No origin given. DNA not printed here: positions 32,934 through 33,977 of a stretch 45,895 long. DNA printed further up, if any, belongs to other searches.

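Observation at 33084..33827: RpoK (Rpb6 homolog) carrying a eukaryote-like acidic N-terminal tail plus an HhH motif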

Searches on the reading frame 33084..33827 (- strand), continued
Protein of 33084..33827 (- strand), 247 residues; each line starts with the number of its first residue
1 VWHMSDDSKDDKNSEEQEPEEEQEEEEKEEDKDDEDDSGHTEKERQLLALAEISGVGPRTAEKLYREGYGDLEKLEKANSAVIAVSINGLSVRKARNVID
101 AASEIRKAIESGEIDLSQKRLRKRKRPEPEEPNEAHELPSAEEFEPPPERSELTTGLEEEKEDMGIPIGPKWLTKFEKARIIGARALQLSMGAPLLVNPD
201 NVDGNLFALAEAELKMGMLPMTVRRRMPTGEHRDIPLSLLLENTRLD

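Call 31: find_homologous_proteins(query=P0127, max_evalue=0.00001)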
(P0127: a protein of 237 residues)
Query P0127 (237 aa): 63 proteins with E <= 0.00001 among 575 candidates.
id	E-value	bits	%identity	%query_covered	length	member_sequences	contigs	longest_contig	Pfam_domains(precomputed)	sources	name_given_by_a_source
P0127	1.8e-145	500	100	100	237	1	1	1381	PF12826.14,PF10391.16,PF22357.3,PF14520.13,PF03118.22,PF25453.2,PF00570.29,PF12836.14,PF00633.30,PF01192.28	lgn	-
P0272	3.0e-125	434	89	100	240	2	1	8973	PF12826.14,PF10391.16,PF22357.3,PF14520.13,PF03118.22,PF25453.2,PF12836.14,PF00633.30,PF01192.28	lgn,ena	-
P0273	3.5e-78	281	62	94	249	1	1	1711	PF12826.14,PF00730.32,PF10391.16,PF14520.13,PF14716.14,PF25453.2,PF12836.14,PF00633.30,PF01192.28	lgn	-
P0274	1.5e-64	236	50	97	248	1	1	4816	PF10391.16,PF21999.3,PF11731.15,PF02961.23,PF01192.28,PF12826.14,PF14520.13,PF11798.15,PF25453.2,PF12836.14,PF01367.26,PF00633.30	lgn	-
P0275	2.0e-51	193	55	71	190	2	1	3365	PF12826.14,PF10391.16,PF14520.13,PF12836.14,PF00633.30,PF01192.28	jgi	jgi:DNA-directed RNA polymerase subunit K/omega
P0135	6.7e-45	172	55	68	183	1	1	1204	PF14520.13,PF00633.30,PF01192.28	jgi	-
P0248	2.6e-35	141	78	37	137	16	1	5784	PF01192.28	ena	-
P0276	3.4e-35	140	78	37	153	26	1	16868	PF01192.28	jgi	-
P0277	3.0e-15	75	48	32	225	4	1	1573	PF14520.13,PF01192.28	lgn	-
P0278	3.0e-15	75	48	32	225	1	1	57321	PF14520.13,PF01192.28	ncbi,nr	ncbi:DNA-directed RNA polymerase subunit K [Candidatus Thorarchaeota archaeon]|nr:MAG: DNA-directed 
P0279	3.3e-14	72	52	32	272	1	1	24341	PF14520.13,PF01192.28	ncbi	-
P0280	1.8e-10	59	58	24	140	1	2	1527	PF01192.28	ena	-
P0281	3.2e-10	59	57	24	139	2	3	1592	PF01192.28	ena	-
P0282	3.9e-10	58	56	24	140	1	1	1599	PF01192.28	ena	-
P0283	8.6e-10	57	55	25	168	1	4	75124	PF01192.28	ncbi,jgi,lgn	jgi:DNA-directed RNA polymerase I, II, and III subunit RPABC2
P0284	5.7e-9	54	46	30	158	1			PF01192.28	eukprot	eukprot:TRINITY_DN5638_c0_g1_i1.p2 TRINITY_DN5638_c0_g1~~TRINITY_DN5638_c0_g1_i1.p2 ORF type:complet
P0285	8.2e-9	54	44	31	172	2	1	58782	PF01192.28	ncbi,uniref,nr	ncbi:subunit common to RNA polymerases I, II, and III [Vermiconidia calcicola]|uniref:Subunit common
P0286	1.9e-8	53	45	31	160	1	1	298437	PF01192.28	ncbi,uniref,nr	ncbi:DNA-directed RNA polymerases I, II, and III subunit RPABC2 [Lecanosticta acicola]|uniref:DNA-di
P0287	2.2e-8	53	45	31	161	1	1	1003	PF01192.28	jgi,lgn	-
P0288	2.3e-8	52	45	31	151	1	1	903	PF01192.28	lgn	-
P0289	2.3e-8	52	50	25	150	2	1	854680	PF01192.28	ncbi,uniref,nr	ncbi:hypothetical protein QFC21_002333 [Naganishia friedmannii]|uniref:Uncharacterized protein n=1 T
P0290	2.6e-8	52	45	31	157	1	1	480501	PF01192.28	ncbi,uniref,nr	ncbi:DNA-directed RNA polymerases I, II, and III subunit RPABC2 [Pseudocercospora fuligena]|uniref:D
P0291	3.2e-8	52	45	31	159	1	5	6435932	PF01192.28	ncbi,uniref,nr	ncbi:unnamed protein product [Zymoseptoria tritici ST99CH_1A5]|uniref:DNA-directed RNA polymerases I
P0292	3.6e-8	52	45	31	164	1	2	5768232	PF01192.28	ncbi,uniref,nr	ncbi:Putative RNA polymerase, subunit omega/Rpo6/RPB6, DNA-directed RNA polymerase, 14-18kDa subunit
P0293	3.7e-8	52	50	25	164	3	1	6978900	PF01192.28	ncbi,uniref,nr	ncbi:hypothetical protein PRZ48_001344 [Zasmidium cellare]|uniref:Uncharacterized protein n=1 Tax=Za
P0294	4.5e-8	51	45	31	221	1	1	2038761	PF01192.28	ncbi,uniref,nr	ncbi:related to DNA-directed RNA polymerase I, II, III 18kD subunit [Ramularia collo-cygni]|uniref:D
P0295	8.8e-8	51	50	25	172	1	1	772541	PF01192.28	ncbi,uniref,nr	ncbi:hypothetical protein QFC20_000067 [Naganishia adeliensis]|uniref:Uncharacterized protein n=1 Ta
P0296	9.7e-8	50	46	29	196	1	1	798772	PF01192.28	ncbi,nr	ncbi:subunit common to RNA polymerases I, II, and III [Naganishia albida]|nr:subunit common to RNA p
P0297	1.1e-7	50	50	25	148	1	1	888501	PF01192.28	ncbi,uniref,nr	ncbi:hypothetical protein NliqN6_0277 [Naganishia liquefaciens]|uniref:DNA-directed RNA polymerases 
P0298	2.1e-7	49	48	25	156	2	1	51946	PF01192.28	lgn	-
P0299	3.2e-7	49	43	31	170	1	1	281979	PF01192.28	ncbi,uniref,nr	ncbi:DNA-directed RNA polymerases I, II, and III subunit RPABC2 [Teratosphaeria destructans]|uniref:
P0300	3.4e-7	49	48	25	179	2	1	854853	PF01192.28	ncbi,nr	ncbi:subunit common to RNA polymerases I, II, and III [Recurvomyces mirabilis]|nr:subunit common to 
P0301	3.9e-7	48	48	25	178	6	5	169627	PF01192.28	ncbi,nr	ncbi:subunit common to RNA polymerases I, II, and III [Elasticomyces elasticus]|nr:subunit common to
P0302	3.9e-7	48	50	25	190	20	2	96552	PF01192.28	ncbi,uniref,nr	ncbi:subunit common to RNA polymerases I, II, and III [Friedmanniomyces endolithicus]|uniref:Subunit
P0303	4.1e-7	48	50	25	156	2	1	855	PF01192.28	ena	-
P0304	4.2e-7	48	50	25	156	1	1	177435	PF01192.28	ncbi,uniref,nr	ncbi:RPO26 [[Candida] subhashii]|uniref:DNA-directed RNA polymerases I, II, and III subunit RPABC2 n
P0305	4.3e-7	48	48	25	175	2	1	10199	PF01192.28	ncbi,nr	ncbi:subunit common to RNA polymerases I, II, and III [Teratosphaeriaceae sp. CCFEE 6253]|nr:subunit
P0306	4.5e-7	48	48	25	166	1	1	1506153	PF01192.28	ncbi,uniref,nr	ncbi:subunit common to RNA polymerases I, II, and III [Extremus antarcticus]|uniref:DNA-directed RNA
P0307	4.7e-7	48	50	25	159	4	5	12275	PF01192.28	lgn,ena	-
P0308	4.8e-7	48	50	25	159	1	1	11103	PF01192.28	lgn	-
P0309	5.0e-7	48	48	25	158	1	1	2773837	PF01192.28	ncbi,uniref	ncbi:subunit common to RNA polymerases I, II, and III [Scheffersomyces xylosifermentans]|uniref:subu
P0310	5.2e-7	48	48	27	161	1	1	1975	PF01192.28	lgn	-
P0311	5.6e-7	48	48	25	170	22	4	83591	PF01192.28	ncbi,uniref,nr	ncbi:hypothetical protein D0861_06074 [Hortaea werneckii]|uniref:DNA-directed RNA polymerases I, II,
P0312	5.9e-7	48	50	25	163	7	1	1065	PF01192.28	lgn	-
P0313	6.5e-7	48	48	25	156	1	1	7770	PF01192.28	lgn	-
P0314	6.9e-7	48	48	25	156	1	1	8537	PF01192.28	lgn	-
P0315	7.3e-7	48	48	25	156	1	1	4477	PF01192.28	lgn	-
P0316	8.1e-7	47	48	25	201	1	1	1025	PF01192.28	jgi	-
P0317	8.8e-7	47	50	25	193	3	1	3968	PF01192.28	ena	-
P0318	9.0e-7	47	48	25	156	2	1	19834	PF01192.28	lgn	-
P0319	9.0e-7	47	48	25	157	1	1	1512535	PF01192.28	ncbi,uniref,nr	ncbi:putative RNA polymerase [Suhomyces tanzawaensis NRRL Y-17324]|uniref:DNA-directed RNA polymeras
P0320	9.4e-7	47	44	31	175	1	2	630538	PF01192.28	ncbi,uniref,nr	ncbi:subunit common to RNA polymerases I, II, and III [Oleoguttula mirabilis]|uniref:Subunit common 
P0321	9.7e-7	47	48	25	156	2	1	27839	PF01192.28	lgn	-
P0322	9.9e-7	47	48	25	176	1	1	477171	PF01192.28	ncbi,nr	ncbi:subunit common to RNA polymerases I, II, and III [Meristemomyces frigidus]|nr:subunit common to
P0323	1.1e-6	47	48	25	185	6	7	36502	PF01192.28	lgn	-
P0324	1.1e-6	47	48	25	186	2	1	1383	PF01192.28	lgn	-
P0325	1.3e-6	47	48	25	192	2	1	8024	PF01192.28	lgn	-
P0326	1.4e-6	47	51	25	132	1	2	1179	PF01192.28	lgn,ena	-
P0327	1.4e-6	47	51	25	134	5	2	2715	PF01192.28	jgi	jgi:DNA-directed RNA polymerase I, II, and III subunit RPABC2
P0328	2.1e-6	46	48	25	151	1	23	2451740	PF01192.28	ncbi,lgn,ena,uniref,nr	ncbi:unnamed protein product [Cyberlindnera jadinii]|uniref:DNA-directed RNA polymerases I, II, and 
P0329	2.1e-6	46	48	25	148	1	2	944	PF01192.28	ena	-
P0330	3.7e-6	45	48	24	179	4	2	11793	PF01192.28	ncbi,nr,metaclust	ncbi:hypothetical protein M433DRAFT_158755 [Acidomyces richmondensis BFW]|nr:MAG: hypothetical prote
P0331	4.7e-6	45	48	25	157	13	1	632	PF01192.28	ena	-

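Call 32: find_encoding_contigs(protein=P0272, flank=8000, max_places=2)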
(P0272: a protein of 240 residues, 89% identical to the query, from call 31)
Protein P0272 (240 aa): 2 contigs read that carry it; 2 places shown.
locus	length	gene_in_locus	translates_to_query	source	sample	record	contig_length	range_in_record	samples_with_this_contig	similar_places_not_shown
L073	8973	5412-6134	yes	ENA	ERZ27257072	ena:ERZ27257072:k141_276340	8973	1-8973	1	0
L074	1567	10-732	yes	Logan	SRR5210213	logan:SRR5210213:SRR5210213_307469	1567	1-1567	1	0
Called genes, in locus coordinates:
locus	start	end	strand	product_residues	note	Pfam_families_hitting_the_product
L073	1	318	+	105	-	?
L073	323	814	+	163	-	PF01936:NYN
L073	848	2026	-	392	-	-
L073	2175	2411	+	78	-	PF26485:DUF8156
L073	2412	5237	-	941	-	PF00773:RNB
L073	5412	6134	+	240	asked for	PF01192:RNA_pol_Rpb6, PF22357:AF1548-like_C (faint), PF12826:HHH_2 (faint), PF03118:RNA_pol_A_CTD (faint), PF10391:DNA_pol_lambd_f (faint), PF14520:HHH_5, PF00633:HHH (weak), PF14520:HHH_5, +2 more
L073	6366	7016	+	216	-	-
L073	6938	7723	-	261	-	-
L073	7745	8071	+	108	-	-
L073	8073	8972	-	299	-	?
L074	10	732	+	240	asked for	PF01192:RNA_pol_Rpb6, PF22357:AF1548-like_C (faint), PF12826:HHH_2 (faint), PF03118:RNA_pol_A_CTD (faint), PF10391:DNA_pol_lambd_f (faint), PF14520:HHH_5, PF00633:HHH (weak), PF14520:HHH_5, +2 more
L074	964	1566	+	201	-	?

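Call 33: find_encoding_contigs(protein=P0276, flank=8000, max_places=2)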
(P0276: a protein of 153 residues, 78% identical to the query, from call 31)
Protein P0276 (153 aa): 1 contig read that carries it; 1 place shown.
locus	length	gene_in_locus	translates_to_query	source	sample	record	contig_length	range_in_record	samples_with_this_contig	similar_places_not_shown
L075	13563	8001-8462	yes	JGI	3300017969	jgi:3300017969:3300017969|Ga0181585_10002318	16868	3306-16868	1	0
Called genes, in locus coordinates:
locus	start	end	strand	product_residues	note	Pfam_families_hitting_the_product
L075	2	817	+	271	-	PF01255:Prenyltransf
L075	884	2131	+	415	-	-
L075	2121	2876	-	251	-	PF02006:PPS_PS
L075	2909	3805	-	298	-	PF00288:GHMP_kinases_N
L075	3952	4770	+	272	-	PF01557:FAA_hydrolase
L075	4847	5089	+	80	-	-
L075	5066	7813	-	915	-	PF00773:RNB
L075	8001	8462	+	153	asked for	PF01192:RNA_pol_Rpb6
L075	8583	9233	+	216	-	PF01022:HTH_5 (faint)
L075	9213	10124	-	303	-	PF01040:UbiA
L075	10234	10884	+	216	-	-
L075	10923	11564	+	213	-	PF14681:UPRTase, PF00156:Pribosyltran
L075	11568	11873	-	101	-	PF00935:Ribosomal_L44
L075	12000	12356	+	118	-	-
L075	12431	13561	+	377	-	?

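Call 37: fold_search(model_id=the predicted structure, library=pdb)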
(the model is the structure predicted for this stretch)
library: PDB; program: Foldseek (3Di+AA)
matches with E <= 10: 324; with E <= 0.001: 39
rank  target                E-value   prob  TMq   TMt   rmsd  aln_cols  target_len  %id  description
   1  7ok0_K                7.7e-05  1.00  0.27  0.68   3.9        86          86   42  Cryo-EM structure of the Sulfolobus acidocaldarius RNA polymerase at 2.88 A (released 2021-08-25)
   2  4c2m_F                1.1e-04  1.00  0.27  0.62   2.5        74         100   35  Structure of RNA polymerase I at 2.8 A resolution (released 2013-10-23)
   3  5xog_F                1.6e-04  1.00  0.26  0.69   2.4        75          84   39  RNA Polymerase II elongation complex bound with Spt5 KOW5 and Elf1 (released 2017-08-16)
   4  8bz1_F                1.7e-04  1.00  0.27  0.70  13.1        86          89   31  RNA polymerase II core pre-initiation complex with the proximal +1 nucleosome (cPIC-Nuc10W) (released 2023-05-03)
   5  5flm_F                1.8e-04  1.00  0.27  0.74   2.4        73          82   36  Structure of transcribing mammalian RNA polymerase II (released 2016-01-20)
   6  7edx_t                1.8e-04  1.00  0.26  0.74   2.3        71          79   35  p53-bound TFIID-based core PIC on HDM2 promoter (released 2021-05-05)
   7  7oq4_K                1.9e-04  1.00  0.25  0.69   1.8        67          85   51  Cryo-EM structure of the ATV RNAP Inhibitory Protein (RIP) bound to the DNA-binding channel of the host's RNA polymera (released 2021-08-25)
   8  2nvx_F                2.0e-04  1.00  0.26  0.68   2.2        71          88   35  RNA polymerase II elongation complex in 5 mM Mg+2 with 2'-dUTP (released 2006-12-19)
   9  6exv_F                2.0e-04  1.00  0.26  0.72   2.3        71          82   35  Structure of mammalian RNA polymerase II elongation complex inhibited by Alpha-amanitin (released 2018-03-21)
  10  7zs9_F                2.0e-04  1.00  0.28  0.56  15.6       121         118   26  Yeast RNA polymerase II transcription pre-initiation complex with the +1 nucleosome (complex A) (released 2022-11-16)
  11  5x4z_F                2.2e-04  1.00  0.27  0.73   2.5        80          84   35  RNA Polymerase II from Komagataella Pastoris (Type-1 crystal) (released 2017-05-17)
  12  8jch_F                2.3e-04  1.00  0.27  0.73   2.5        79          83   33  Cryo-EM structure of yeast Rat1-bound Pol II pre-termination transcription complex 1 (Pol II Rat1-PTTC1) (released 2024-01-31)
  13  6uq0_F                2.6e-04  1.00  0.27  0.72   2.8        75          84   33  RNA polymerase II elongation complex with 5-guanidinohydantoin lesion in state 4 (released 2020-06-10)
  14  4ayb_K                2.7e-04  1.00  0.25  0.69   1.7        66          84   48  RNAP at 3.2Ang (released 2012-08-08)
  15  7ycx_5                2.7e-04  1.00  0.27  0.74   2.3        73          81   36  The structure of INTAC-PEC complex (released 2023-03-15)
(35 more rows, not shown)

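Call 55: list_cluster_members(proteins=[P0132, P0133, P0134, P0136, P0138, P0139, P0140, P0143, P0144, P0147])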
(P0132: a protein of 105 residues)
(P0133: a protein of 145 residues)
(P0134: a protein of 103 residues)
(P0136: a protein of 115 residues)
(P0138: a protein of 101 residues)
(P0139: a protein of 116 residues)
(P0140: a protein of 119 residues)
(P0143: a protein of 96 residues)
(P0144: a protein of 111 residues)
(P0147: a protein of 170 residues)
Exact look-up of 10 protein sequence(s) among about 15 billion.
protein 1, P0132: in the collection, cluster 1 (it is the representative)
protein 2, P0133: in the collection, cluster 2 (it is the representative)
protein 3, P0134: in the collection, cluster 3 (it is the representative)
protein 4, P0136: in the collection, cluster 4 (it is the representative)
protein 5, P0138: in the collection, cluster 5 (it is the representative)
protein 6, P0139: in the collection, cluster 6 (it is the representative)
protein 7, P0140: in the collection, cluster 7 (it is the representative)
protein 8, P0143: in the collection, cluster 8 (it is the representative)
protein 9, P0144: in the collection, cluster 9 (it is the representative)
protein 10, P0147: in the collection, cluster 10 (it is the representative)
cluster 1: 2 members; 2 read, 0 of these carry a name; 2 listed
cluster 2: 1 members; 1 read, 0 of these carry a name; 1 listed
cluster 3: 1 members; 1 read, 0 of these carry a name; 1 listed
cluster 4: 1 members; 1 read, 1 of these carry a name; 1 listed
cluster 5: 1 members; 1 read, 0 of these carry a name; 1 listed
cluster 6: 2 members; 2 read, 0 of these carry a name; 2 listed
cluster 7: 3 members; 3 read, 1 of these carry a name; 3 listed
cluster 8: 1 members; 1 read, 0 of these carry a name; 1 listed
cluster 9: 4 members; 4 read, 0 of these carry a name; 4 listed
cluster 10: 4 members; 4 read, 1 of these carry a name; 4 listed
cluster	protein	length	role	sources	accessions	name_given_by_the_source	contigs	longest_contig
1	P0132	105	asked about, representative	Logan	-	-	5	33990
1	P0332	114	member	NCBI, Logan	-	-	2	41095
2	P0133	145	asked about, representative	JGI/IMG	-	-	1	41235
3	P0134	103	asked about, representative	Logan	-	-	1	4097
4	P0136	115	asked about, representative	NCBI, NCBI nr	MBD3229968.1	MAG: DNA-directed RNA polymerase subunit K [Candidatus Lokiarchaeota archaeon] | DNA-directed RNA polymerase subunit K [Candidatus Lokiarchaeota archaeon]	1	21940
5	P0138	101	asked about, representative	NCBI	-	-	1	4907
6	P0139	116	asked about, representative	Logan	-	-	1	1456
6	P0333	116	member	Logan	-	-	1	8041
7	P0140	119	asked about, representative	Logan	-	-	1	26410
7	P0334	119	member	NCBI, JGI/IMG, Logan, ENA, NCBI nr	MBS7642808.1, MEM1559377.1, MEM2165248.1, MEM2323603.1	MAG: DNA-directed RNA polymerase subunit K [Candidatus Bathyarchaeia archaeon] | DNA-directed RNA polymerase subunit K [Candidatus Bathyarchaeota archaeon]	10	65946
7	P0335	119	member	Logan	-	-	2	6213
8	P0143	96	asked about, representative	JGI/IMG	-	-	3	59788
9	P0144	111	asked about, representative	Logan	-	-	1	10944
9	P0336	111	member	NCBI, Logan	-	-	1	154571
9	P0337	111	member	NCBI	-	-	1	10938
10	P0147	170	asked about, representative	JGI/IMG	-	-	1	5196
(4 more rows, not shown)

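Call 56: find_encoding_contigs(protein=P0132, flank=4000, max_places=1)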
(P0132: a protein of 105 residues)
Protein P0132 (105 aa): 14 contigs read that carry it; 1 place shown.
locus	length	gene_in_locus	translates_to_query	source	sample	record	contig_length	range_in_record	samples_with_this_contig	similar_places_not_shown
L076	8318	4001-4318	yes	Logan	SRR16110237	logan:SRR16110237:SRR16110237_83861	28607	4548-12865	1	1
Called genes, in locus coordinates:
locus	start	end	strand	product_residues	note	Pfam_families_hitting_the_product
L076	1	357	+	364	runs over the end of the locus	PF02073:Peptidase_M29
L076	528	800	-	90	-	-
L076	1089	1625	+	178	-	-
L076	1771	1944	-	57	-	-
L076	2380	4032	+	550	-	PF00118:Cpn60_TCP1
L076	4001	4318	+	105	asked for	PF01192:RNA_pol_Rpb6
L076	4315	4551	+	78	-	-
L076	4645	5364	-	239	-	-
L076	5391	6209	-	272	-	PF18030:Rimk_N, PF14397:ATPgrasp_ST (faint), PF02655:ATP-grasp_3, PF08443:RimK, PF02955:GSH-S_ATP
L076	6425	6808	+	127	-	PF13650:Asp_protease_2 (weak), PF13975:gag-asp_proteas, PF05618:RimB-like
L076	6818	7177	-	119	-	PF00293:NUDIX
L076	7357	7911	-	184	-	PF00011:HSP20 (weak), PF17886:ArsA_HSP20 (weak)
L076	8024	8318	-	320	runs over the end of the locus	PF01384:PHO4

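Call 57: find_encoding_contigs(protein=P0136, flank=4000, max_places=1)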
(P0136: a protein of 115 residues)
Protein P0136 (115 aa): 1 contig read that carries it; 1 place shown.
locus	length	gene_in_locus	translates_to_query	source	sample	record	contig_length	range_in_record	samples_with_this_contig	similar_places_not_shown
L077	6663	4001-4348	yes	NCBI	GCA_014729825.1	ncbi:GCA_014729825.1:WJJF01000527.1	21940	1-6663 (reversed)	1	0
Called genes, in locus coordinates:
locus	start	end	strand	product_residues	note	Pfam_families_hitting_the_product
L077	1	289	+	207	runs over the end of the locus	PF01794:Ferric_reduct (weak)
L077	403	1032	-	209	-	PF13483:Lactamase_B_3, PF12706:Lactamase_B_2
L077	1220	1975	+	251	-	PF01255:Prenyltransf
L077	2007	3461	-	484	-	PF13450:NAD_binding_8, PF01593:Amino_oxidase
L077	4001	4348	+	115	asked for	PF01192:RNA_pol_Rpb6 (weak)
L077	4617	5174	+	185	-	PF13302:Acetyltransf_3, PF13420:Acetyltransf_4, PF00583:Acetyltransf_1, PF13673:Acetyltransf_10 (weak), PF13508:Acetyltransf_7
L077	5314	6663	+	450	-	PF02629:CoA_binding, PF13380:CoA_binding_2, PF13607:Succ_CoA_lig, PF19045:Ligase_CoA_2 (faint)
